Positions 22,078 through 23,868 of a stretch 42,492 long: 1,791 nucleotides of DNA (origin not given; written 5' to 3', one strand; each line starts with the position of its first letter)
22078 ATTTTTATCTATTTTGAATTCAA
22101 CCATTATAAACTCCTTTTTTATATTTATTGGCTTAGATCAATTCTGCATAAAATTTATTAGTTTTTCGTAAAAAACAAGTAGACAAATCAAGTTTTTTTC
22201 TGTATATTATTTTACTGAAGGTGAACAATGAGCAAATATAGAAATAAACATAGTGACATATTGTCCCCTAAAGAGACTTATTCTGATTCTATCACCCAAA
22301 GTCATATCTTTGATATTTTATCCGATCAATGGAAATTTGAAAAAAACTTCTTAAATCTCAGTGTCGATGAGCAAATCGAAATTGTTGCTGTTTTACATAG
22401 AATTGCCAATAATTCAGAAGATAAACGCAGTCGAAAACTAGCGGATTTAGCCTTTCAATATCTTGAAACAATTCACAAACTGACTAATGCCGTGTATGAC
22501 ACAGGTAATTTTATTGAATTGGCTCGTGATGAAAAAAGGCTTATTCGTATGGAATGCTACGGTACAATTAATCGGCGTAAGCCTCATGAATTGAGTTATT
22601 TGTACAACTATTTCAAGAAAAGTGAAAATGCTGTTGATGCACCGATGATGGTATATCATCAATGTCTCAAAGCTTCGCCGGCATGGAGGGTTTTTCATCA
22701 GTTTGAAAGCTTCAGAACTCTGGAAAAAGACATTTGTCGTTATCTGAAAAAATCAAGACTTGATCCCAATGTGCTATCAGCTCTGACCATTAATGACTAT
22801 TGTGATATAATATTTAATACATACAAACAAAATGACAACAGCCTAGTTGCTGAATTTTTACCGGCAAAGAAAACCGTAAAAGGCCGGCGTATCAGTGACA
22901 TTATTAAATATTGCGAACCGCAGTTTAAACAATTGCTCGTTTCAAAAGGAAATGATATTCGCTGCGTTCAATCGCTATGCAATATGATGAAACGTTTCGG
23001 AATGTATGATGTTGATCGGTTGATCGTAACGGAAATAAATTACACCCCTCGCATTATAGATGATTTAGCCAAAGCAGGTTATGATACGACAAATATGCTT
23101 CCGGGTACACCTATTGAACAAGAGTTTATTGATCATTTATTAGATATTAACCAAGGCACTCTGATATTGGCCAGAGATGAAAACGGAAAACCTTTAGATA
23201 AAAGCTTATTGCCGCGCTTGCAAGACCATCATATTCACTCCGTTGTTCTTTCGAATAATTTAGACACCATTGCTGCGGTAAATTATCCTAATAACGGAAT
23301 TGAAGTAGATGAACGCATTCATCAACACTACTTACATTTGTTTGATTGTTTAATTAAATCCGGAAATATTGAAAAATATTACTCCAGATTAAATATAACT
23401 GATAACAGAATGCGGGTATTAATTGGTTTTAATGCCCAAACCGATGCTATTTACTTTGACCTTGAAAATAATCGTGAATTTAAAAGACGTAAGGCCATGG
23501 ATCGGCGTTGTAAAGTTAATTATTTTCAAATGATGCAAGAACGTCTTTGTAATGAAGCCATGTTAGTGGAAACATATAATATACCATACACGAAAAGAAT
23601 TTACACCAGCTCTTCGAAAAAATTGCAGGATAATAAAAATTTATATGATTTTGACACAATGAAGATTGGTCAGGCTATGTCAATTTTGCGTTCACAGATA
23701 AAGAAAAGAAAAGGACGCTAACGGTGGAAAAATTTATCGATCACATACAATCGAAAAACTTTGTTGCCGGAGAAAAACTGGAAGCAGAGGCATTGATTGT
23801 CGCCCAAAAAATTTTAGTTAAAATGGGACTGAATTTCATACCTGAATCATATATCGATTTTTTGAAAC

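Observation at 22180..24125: Orphan HNH/EndoVII-like protein plus SUKH (SMI1/KNR4)-like partner, wired into the tsaC operon: candidate toxin/immunity or effector module with no known delivery domain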

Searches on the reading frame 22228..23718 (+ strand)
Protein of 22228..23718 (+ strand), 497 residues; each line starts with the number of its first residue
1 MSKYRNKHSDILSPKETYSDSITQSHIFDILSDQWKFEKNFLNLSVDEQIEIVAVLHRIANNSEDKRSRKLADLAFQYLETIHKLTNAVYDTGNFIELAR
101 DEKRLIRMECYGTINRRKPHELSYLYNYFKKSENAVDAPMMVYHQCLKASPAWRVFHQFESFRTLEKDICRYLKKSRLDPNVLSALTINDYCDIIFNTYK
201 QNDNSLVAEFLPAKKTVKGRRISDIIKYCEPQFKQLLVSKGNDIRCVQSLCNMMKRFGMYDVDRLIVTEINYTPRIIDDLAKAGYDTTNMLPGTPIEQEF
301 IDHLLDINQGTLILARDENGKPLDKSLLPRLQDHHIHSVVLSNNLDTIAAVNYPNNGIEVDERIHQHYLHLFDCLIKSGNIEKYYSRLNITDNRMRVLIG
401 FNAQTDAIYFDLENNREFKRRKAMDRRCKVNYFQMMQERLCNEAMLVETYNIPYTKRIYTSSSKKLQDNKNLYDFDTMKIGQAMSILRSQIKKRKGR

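Call 3: search_protein_families(library=pfam, proteins=[window:22228-23718:+], max_evalue=1)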
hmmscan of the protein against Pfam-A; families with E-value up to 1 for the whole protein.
window:22228-23718:+ (497 aa): 1 family
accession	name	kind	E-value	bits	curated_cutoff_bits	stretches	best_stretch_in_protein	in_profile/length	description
PF07576.18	BRAP2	-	0.36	11.5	22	0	390-435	44-88/99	BRCA1-associated protein 2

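Call 4: search_protein_families(library=ncbifam, proteins=[window:22228-23718:+], max_evalue=1)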
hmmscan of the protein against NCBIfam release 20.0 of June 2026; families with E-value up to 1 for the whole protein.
window:22228-23718:+ (497 aa): 0 families

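Call 5: find_homologous_proteins(query=window:22228-23718:+, max_evalue=0.001)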
Query window:22228-23718:+ (497 aa): 35 proteins with E <= 0.001 among 6191 candidates.
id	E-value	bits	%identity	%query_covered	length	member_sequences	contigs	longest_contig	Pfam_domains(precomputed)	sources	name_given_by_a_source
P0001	0.0e+0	1087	96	100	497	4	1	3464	-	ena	-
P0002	8.7e-138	478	46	99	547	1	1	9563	-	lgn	-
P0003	2.9e-134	466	47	100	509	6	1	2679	-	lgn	-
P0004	5.8e-132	459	46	100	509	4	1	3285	-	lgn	-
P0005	5.1e-130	452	46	100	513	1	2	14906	-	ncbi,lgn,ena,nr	ncbi:MAG: hypothetical protein IJ677_05415 [Alphaproteobacteria bacterium]|nr:hypothetical protein [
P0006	1.5e-128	447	45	100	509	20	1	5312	-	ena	-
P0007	2.8e-128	447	46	100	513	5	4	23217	-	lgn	-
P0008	1.1e-127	445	45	100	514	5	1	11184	-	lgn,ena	-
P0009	2.5e-127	443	46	100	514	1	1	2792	-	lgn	-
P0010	8.9e-126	438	44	100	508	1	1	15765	-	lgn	-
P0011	1.2e-124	435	45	100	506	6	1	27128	-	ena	-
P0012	5.4e-123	429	44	100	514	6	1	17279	-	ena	-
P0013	1.4e-121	425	45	99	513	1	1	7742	-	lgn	-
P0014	4.8e-121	423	44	95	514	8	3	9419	-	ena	-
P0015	5.7e-121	422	43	100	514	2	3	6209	-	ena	-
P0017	3.2e-120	420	44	100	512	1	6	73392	-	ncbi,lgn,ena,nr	ncbi:MAG: hypothetical protein IJ532_04290 [Alphaproteobacteria bacterium]|nr:hypothetical protein [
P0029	3.7e-98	347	37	98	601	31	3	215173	-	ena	-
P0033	1.2e-82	296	36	95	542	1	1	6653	-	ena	-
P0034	9.0e-63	231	33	99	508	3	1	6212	-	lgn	-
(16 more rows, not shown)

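Call 6: search_protein_families(library=padloc, proteins=[window:22228-23718:+], max_evalue=1)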
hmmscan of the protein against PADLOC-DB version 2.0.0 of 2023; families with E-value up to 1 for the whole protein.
window:22228-23718:+ (497 aa): 0 families

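Call 7: search_solved_structures(query=window:22228-23718:+, max_evalue=10)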
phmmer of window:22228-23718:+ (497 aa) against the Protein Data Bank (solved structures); distinct sequences matched with E-value up to 10: 0.

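Call 10: search_protein_families(library=pfam, alignment_id=A1, max_evalue=1)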
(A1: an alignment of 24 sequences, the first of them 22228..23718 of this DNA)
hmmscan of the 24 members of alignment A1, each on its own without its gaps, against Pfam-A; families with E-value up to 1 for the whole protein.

A. member 1, window:22228-23718:+ (497 aa): 1 family
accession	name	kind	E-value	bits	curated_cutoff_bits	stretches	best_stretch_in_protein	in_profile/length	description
PF07576.18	BRAP2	-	0.36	11.5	22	0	390-435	44-88/99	BRCA1-associated protein 2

B. families by the number of members that match (of 24 scanned): 21 families
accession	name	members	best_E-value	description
PF04282.18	DUF438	2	0.057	Family of unknown function (DUF438)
PF18287.6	Hfx_Cass5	2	0.14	Integron Cassette Protein Hfx_Cass5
PF22624.1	AASDHPPT_N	1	0.011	4'-phosphopantetheinyl transferase, N-terminal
PF13628.12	DUF4142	1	0.027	Domain of unknown function (DUF4142)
PF18243.6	BfiI_DBD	1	0.029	Metal-independent restriction enzyme BfiI DNA binding domain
PF05549.16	Allexi_40kDa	1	0.031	Allexivirus 40kDa protein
PF24862.1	SUS_EPBD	1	0.033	Sucrose synthase EPBD domain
PF24457.1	DUF7572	1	0.043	Family of unknown function (DUF7572)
PF01029.23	NusB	1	0.05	NusB family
PF20415.3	DUF6699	1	0.061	Family of unknown function (DUF6699)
PF06925.17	MGDG_synth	1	0.078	Monogalactosyldiacylglycerol (MGDG) synthase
PF12682.12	Flavodoxin_4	1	0.1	Flavodoxin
PF22059.2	GumK_N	1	0.15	Glucuronosyltransferase GumK, N-terminal domain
PF09452.15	Mvb12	1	0.17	ESCRT-I subunit Mvb12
PF09390.16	DUF1999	1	0.2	Protein of unknown function (DUF1999)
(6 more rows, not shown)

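Call 11: find_encoding_contigs(protein=P0029, flank=8000, max_places=2)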
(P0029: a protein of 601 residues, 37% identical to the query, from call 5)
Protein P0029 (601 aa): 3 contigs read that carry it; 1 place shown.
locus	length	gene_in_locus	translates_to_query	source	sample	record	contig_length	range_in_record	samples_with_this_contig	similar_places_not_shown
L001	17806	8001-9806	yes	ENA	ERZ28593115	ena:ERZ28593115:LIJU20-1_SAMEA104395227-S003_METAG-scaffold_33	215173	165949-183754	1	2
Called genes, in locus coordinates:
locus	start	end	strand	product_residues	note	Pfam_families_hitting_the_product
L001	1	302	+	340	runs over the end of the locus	PF11335:DUF3137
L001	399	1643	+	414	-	PF12704:MacB_PCD, PF02687:FtsX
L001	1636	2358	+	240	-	PF00005:ABC_tran, PF13555:AAA_29 (faint), PF13304:AAA_21 (faint)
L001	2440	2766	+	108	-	PF04977:DivIC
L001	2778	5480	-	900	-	PF02683:DsbD_TM, PF13899:Thioredoxin_7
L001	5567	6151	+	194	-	PF02622:DUF179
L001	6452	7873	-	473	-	PF00883:Peptidase_M17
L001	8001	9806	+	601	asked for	-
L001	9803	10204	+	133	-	-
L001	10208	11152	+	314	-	PF01300:Sua5_yciO_yrdC, PF03481:Sua5_C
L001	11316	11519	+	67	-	PF00313:CSD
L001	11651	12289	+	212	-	PF00753:Lactamase_B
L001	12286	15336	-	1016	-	-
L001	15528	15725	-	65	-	-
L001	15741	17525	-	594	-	PF08439:Peptidase_M3_N, PF01432:Peptidase_M3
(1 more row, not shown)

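Call 12: find_encoding_contigs(protein=P0034, flank=8000, max_places=2)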
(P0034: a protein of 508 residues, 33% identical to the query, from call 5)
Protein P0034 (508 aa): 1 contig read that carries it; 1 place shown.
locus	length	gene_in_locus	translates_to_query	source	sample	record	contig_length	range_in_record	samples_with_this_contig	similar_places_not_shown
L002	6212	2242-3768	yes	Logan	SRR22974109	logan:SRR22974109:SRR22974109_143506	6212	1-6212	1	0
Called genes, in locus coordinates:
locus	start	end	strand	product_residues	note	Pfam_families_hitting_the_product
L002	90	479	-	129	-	-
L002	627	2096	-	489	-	PF02789:Peptidase_M17_N (weak), PF00883:Peptidase_M17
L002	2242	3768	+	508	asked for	-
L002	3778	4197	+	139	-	-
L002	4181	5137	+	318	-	PF01300:Sua5_yciO_yrdC, PF03481:Sua5_C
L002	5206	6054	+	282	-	PF04402:SIMPL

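Call 13: find_encoding_contigs(protein=P0033, flank=8000, max_places=2)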
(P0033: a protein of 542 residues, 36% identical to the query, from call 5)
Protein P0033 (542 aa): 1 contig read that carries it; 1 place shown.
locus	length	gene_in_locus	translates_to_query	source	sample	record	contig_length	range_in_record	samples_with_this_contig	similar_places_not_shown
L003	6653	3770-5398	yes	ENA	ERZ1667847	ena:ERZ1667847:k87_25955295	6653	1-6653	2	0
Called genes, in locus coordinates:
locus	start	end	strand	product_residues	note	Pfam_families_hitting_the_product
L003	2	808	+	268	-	?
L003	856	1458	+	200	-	PF00881:Nitroreductase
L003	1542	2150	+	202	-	PF05307:Bundlin, PF08805:PilS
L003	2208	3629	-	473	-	PF00883:Peptidase_M17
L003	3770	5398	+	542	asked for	-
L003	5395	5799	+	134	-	-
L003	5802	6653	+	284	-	?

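Call 14: find_encoding_contigs(protein=P0017, flank=8000, max_places=2)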
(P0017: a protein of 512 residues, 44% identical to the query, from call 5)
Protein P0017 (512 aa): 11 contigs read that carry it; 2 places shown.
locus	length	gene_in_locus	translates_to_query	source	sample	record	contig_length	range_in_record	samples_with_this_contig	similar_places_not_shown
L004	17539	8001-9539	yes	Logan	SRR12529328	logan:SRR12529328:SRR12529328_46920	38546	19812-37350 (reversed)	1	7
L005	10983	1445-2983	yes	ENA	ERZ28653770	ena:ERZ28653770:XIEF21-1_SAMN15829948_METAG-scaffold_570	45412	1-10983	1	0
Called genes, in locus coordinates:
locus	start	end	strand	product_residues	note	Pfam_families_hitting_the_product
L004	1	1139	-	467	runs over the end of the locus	-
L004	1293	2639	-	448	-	-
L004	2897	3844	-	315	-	PF01073:3Beta_HSD, PF01370:Epimerase, PF02719:Polysacc_synt_2 (faint), PF04321:RmlD_sub_bind (weak), PF07993:NAD_binding_4 (faint), PF16363:GDP_Man_Dehyd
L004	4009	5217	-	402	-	PF00162:PGK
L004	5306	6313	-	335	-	PF00044:Gp_dh_N, PF02800:Gp_dh_C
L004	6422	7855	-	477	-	PF00883:Peptidase_M17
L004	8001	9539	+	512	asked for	-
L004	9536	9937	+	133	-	-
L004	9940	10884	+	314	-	PF01300:Sua5_yciO_yrdC, PF03481:Sua5_C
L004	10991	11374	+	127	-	-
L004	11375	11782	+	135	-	-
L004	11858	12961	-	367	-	-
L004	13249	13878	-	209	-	PF03167:UDG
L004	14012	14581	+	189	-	PF13505:OMP_b-brl, PF02462:Opacity (faint)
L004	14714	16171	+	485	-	-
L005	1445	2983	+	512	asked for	-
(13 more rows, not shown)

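Call 15: find_encoding_contigs(protein=P0011, flank=8000, max_places=2)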
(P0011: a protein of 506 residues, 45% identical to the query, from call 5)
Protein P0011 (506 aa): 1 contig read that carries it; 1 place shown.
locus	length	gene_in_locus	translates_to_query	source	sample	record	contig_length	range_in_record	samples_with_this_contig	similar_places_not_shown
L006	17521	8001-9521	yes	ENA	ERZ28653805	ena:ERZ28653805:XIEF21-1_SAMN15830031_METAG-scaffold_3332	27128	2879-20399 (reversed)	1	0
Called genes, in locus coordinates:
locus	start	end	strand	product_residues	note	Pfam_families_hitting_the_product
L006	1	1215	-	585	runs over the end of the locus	PF01336:tRNA_anti-codon, PF00152:tRNA-synt_2, PF02938:GAD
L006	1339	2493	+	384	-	PF01612:DNA_pol_A_exo1, PF00570:HRDC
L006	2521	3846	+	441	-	PF01554:MatE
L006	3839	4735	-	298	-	PF01636:APH (weak)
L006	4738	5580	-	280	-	PF00800:PDT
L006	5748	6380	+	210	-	PF05307:Bundlin, PF08805:PilS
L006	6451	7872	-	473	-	PF00883:Peptidase_M17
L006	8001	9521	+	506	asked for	-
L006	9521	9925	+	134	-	-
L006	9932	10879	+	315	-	PF01300:Sua5_yciO_yrdC, PF03481:Sua5_C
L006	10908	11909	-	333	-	PF00535:Glycos_transf_2, PF10111:Glyco_tranf_2_2, PF13506:Glyco_transf_21 (faint), PF13641:Glyco_tranf_2_3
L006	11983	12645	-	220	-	PF00239:Resolvase, PF08279:HTH_11 (faint), PF02796:HTH_7, PF12728:HTH_17 (faint)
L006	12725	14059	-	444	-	-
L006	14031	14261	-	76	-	-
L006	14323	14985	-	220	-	-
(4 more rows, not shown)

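Call 17: find_related_loci(query=A1, collection=genome_contigs, flank=6000)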
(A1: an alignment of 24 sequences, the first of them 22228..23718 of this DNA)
Query A1 (497 aa) in genome_contigs; peptide patterns used: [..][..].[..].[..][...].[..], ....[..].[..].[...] (x = any residue, [..] = any of these).
87 stretches matched a pattern; 30 encode a relative of the query (tblastn E <= 1e-3); 30 distinct loci.
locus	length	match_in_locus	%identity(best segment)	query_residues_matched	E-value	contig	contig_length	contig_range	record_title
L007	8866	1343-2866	46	2-497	2e-138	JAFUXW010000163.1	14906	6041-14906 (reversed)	MAG: Alphaproteobacteria bacterium isolate RGIG4925 Roe_deer_Rumen-3__c207152, whole genome shotgun sequence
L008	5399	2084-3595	46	2-497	9e-139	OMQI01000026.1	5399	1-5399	uncultured Rhodospirillaceae bacterium isolate RUG772 genome assembly, contig: k87_4390465, whole genome shotgun sequenc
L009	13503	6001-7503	45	2-497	1e-132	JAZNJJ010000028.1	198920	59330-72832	MAG: Alphaproteobacteria bacterium isolate T1900044680_TS20190146.MAGScoT_cleanbin_000022 SGB_1681_k141_2324822, whole g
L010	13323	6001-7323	47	27-466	1e-129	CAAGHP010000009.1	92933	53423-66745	MAG TPA_asm: Alphaproteobacteria bacterium, isolate HGM16763, WGS project CAAGHP010000000 data, contig: SRS476280_65_k11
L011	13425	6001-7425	44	2-464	3e-129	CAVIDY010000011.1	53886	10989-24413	Bacteroidaceae bacterium isolate H07635-L1_cleanbin_000017 genome assembly, contig: Spades_H07635-L1_contig_294, whole g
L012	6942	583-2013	44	2-466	1e-128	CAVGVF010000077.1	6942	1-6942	uncultured Eubacteriales bacterium isolate H07628-L1_cleanbin_000014 genome assembly, contig: Spades_H07628-L1_contig_50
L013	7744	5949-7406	43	2-482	3e-128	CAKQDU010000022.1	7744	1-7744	MAG: uncultured Alphaproteobacteria bacterium isolate REFINED_METABAT215_TOP10_CONTIGS_1500_ASSEMBLY_K77_MERGED__Hadza_M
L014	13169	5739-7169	44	2-466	6e-128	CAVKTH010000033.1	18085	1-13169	Bacteroidaceae bacterium isolate H07656-L1_cleanbin_000006 genome assembly, contig: Spades_H07656-L1_contig_958, whole g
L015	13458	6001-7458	43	2-482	4e-127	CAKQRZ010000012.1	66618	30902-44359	MAG: uncultured Alphaproteobacteria bacterium isolate REFINED_METABAT215_TOP10_CONTIGS_1500_ASSEMBLY_K77_MERGED__Hadza_M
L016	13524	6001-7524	42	2-497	2e-126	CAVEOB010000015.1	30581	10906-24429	[Ruminococcus] gnavus isolate H07648-L1_cleanbin_000019 genome assembly, contig: Spades_H07648-L1_contig_758, whole geno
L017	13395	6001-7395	45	2-454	3e-126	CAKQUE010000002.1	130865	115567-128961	MAG: uncultured Alphaproteobacteria bacterium isolate REFINED_METABAT215_TOP10_CONTIGS_1500_ASSEMBLY_K77_MERGED__Nepal_M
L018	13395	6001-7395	45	2-454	6e-123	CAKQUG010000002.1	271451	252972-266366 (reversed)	MAG: uncultured Alphaproteobacteria bacterium isolate REFINED_METABAT215_TOP10_CONTIGS_1500_ASSEMBLY_K77_MERGED__Hadza_M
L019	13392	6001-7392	43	2-454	1e-117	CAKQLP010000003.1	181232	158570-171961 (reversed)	MAG: uncultured Alphaproteobacteria bacterium isolate REFINED_METABAT215_TOP10_CONTIGS_1500_ASSEMBLY_K77_MERGED__Hadza_M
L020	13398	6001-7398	42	2-457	7e-116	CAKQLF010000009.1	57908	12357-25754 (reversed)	MAG: uncultured Alphaproteobacteria bacterium isolate REFINED_METABAT215_TOP10_CONTIGS_1500_ASSEMBLY_K77_MERGED__Hadza_M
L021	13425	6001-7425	44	2-464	4e-126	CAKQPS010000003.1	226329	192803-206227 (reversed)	MAG: uncultured Alphaproteobacteria bacterium isolate REFINED_METABAT215_TOP10_CONTIGS_1500_ASSEMBLY_K77_MERGED__Hadza_M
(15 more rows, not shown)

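Call 22: predict_structure(alignment_id=A1)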
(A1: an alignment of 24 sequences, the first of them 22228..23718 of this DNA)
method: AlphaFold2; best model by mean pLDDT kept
length: 497 residues; sequences in the alignment: 24
mean_pLDDT: 86.7   pTM: 0.83
mean pLDDT of the five models: 86.7, 85.6, 85.0, 84.7, 84.5
residues with pLDDT >= 90: 322; 70-90: 121; 50-70: 26; < 50: 28
segments of 3 or more residues with pLDDT < 50: 1-22, 341-343, 495-497
pLDDT, mean of each block of 10 residues (from residue 1): 41 41 62 85 91 89 69 90 94 75 91 94 93 94 96 94 95 97 96 98 95 92 95 96 96 94 94 95 94 95 94 92 92 79 67 92 93 82 83 94 96 92 90 87 92 83 73 73 85 56
secondary structure, 60 per line:
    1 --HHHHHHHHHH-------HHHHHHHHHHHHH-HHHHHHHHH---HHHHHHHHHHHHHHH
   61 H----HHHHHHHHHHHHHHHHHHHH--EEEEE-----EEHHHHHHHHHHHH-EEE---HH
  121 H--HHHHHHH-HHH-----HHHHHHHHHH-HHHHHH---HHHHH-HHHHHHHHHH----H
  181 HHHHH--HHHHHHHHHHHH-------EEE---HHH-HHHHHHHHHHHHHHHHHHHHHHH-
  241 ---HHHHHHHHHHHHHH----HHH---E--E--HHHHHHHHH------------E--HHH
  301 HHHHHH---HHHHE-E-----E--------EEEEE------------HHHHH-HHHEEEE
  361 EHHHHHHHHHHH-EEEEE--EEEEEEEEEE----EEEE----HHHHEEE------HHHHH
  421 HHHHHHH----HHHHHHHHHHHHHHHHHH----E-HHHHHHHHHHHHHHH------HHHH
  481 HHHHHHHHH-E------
elements in order: H3-12 H20-32 H34-42 H46-61 H66-85 E88-92 H100-111 E113-115 H124-130 H140-149 H151-156 H160-164 H166-175 H180-185 H188-199 E207-209 H217-239 H244-257 H274-282 H298-306 H310-313 E331-335 H348-352 E357-361 H362-372 E374-378 E381-390 E395-398 H403-406 E407-409 H416-427 H432-449 H456-470 H477-489

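Call 24: search_protein_representatives(alignment_id=A1)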
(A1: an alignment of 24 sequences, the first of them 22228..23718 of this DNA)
Query: 24 sequences, 507 profile positions. Proteins with E-value up to 0.001 (for the whole library): 151; up to 1e-10: 99; up to 1e-30: 42. The best 150 are listed.
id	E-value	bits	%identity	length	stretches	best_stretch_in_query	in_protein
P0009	6.7e-213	724.1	-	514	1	1-505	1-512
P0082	2.0e-203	692.8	-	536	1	1-505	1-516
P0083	3.3e-193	659.1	-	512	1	3-505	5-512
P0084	3.2e-175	599.8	-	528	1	1-505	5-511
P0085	1.9e-173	593.9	-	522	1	1-504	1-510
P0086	3.1e-170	583.3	-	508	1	1-502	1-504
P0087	1.2e-167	574.8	-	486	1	3-478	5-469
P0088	1.7e-153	528.1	-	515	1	1-504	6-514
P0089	7.2e-143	493.1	-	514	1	2-477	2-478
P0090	6.0e-127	440.5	-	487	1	1-475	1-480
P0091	1.2e-124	433.0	-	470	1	2-456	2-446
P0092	8.6e-119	413.6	-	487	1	3-452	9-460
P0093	1.5e-103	363.4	-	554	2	168-476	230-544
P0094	7.1e-101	354.5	-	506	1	22-493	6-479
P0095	4.9e-98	345.1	-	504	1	1-477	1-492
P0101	5.6e-54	199.8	-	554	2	5-426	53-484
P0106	3.3e-46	174.2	-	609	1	95-488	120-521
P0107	1.9e-45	171.6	-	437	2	37-269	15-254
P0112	4.7e-43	163.8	-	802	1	68-504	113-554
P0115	1.7e-41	158.6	-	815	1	74-489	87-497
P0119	5.0e-36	140.6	-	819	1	70-418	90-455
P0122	1.0e-31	126.3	-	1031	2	93-278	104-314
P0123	1.3e-30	122.8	-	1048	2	58-271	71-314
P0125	1.4e-29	119.3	-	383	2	83-272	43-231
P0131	3.9e-23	98.0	-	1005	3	146-281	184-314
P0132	7.2e-22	93.9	-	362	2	82-268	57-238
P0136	9.0e-20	87.0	-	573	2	83-263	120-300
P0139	4.8e-19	84.6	-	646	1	26-281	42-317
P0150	1.0e-15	73.6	-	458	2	75-275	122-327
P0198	2.0e-07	46.3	-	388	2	108-249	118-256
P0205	2.1e-06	42.9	-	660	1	122-270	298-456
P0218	4.8e-05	38.4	-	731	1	117-203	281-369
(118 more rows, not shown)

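Call 25: search_protein_families(library=pfam, proteins=[P0122, P0123, P0131, P0112, P0115, P0119, P0139, P0205, P0218, P0106], max_evalue=0.01)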
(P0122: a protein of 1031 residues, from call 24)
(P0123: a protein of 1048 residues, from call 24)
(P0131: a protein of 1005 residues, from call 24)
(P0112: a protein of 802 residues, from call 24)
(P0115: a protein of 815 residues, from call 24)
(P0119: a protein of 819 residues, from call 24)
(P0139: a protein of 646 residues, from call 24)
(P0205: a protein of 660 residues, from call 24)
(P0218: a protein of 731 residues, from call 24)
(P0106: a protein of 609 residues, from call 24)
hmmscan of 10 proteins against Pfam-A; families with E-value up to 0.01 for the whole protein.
P0122 (1031 aa): 0 families

P0123 (1048 aa): 0 families

P0131 (1005 aa): 0 families

P0112 (802 aa): 0 families

P0115 (815 aa): 0 families

P0119 (819 aa): 0 families

P0139 (646 aa): 0 families

P0205 (660 aa): 0 families

P0218 (731 aa): 0 families

P0106 (609 aa): 1 family
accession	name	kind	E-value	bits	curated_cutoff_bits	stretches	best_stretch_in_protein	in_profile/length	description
PF21167.2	DUF6851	-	0.0091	16.8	27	0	246-294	34-81/140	Domain of unknown function (DUF6851)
